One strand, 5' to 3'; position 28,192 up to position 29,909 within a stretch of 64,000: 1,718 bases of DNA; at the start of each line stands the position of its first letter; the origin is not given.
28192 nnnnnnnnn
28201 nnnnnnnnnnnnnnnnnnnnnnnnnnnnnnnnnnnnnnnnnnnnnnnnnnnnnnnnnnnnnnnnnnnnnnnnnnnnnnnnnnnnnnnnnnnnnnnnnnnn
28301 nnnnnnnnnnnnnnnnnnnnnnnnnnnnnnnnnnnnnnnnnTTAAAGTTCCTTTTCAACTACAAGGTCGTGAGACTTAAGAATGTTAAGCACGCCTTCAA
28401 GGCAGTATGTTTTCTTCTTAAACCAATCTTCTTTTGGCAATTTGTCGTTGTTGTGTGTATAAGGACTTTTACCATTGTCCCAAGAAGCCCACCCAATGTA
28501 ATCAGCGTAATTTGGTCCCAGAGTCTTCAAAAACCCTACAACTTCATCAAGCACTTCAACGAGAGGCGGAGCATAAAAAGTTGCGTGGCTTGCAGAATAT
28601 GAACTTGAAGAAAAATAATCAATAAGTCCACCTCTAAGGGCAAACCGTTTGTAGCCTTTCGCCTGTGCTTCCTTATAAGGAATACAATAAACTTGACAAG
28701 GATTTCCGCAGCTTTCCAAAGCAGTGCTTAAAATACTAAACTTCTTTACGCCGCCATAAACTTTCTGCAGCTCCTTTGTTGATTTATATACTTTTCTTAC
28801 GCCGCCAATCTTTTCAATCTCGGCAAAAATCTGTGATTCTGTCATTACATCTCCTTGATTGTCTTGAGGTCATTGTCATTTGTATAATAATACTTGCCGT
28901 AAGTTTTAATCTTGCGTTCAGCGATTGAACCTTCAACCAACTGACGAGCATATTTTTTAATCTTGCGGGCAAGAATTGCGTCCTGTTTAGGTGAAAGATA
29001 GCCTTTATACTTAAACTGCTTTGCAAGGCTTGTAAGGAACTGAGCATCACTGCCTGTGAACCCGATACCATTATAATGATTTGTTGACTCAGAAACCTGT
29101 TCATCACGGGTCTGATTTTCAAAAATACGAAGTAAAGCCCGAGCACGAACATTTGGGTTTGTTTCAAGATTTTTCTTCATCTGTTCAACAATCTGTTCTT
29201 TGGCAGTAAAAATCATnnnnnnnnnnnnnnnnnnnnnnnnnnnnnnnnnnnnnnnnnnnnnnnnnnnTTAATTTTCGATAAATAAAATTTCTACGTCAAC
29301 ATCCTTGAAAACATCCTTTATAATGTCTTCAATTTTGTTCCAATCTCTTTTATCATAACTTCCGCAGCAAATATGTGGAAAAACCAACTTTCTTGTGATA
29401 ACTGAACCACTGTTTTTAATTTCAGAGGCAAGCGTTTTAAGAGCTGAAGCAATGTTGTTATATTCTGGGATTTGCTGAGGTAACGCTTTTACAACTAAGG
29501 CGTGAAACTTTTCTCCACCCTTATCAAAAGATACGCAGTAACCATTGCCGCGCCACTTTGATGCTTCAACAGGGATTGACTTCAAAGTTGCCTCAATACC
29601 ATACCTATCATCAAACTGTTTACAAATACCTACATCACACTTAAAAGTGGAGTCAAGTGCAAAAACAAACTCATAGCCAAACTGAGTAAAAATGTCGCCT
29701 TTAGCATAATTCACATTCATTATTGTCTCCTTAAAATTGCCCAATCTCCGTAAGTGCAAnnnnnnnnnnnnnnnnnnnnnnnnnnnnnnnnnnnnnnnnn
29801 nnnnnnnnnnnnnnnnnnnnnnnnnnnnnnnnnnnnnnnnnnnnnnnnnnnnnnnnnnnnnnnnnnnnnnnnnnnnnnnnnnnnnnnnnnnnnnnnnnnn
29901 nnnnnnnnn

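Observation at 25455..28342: Operon of a micro TM peptide, an AAA+ ATPase and a membrane-bound GGDEF diguanylate cyclase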

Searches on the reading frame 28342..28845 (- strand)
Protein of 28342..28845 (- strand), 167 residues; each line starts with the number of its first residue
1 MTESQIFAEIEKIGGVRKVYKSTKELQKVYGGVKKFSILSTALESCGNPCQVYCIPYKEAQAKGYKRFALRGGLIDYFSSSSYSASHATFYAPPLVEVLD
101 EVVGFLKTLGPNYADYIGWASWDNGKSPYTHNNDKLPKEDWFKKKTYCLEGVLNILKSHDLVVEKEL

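Call 3: search_protein_families(library=pfam, proteins=[window:28342-28845:-], max_evalue=0.01)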
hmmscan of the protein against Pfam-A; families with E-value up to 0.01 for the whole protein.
window:28342-28845:- (167 aa): 0 families

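Call 4: search_protein_families(library=phrogs, proteins=[window:28342-28845:-], max_evalue=0.001)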
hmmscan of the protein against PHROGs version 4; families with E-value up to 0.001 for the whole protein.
window:28342-28845:- (167 aa): 0 families

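Call 5: search_protein_families(library=padloc, proteins=[window:28342-28845:-], max_evalue=0.01)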
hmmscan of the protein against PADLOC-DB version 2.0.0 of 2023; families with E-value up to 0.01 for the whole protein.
window:28342-28845:- (167 aa): 0 families

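Call 25: search_protein_families(library=ncbifam, proteins=[window:28342-28845:-], max_evalue=0.001)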
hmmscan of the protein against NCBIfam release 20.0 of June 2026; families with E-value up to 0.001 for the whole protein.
window:28342-28845:- (167 aa): 0 families

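Call 71: search_solved_structures(query=window:28345-28845:-, max_evalue=1)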
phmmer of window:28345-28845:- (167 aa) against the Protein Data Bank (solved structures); distinct sequences matched with E-value up to 1: 0.

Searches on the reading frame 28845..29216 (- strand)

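Call 3: search_protein_families(library=pfam, proteins=[window:28845-29216:-], max_evalue=0.01)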
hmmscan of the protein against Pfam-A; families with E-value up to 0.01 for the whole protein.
window:28845-29216:- (123 aa): 0 families

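Call 4: search_protein_families(library=phrogs, proteins=[window:28845-29216:-], max_evalue=0.001)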
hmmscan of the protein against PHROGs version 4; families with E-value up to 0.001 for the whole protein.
window:28845-29216:- (123 aa): 1 family
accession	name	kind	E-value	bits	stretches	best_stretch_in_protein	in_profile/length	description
phrog_21015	-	unknown function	4.3e-23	82.5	1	5-95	6-96/103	-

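Call 5: search_protein_families(library=padloc, proteins=[window:28845-29216:-], max_evalue=0.01)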
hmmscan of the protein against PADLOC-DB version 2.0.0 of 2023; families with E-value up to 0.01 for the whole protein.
window:28845-29216:- (123 aa): 0 families

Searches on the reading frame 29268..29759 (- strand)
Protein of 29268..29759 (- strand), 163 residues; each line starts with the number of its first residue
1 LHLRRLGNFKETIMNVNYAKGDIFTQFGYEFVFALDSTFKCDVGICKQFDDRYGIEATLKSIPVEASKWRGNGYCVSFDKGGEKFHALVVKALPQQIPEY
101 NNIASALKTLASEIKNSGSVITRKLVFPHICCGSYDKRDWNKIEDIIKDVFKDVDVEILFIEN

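Call 3: search_protein_families(library=pfam, proteins=[window:29268-29759:-], max_evalue=0.01)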
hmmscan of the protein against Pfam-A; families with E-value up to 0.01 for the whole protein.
window:29268-29759:- (163 aa): 0 families

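Call 4: search_protein_families(library=phrogs, proteins=[window:29268-29759:-], max_evalue=0.001)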
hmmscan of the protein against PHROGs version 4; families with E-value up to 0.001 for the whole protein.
window:29268-29759:- (163 aa): 1 family
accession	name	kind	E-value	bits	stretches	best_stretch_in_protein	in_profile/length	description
phrog_335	-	other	3.8e-08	33.9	1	7-160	44-202/422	phosphatase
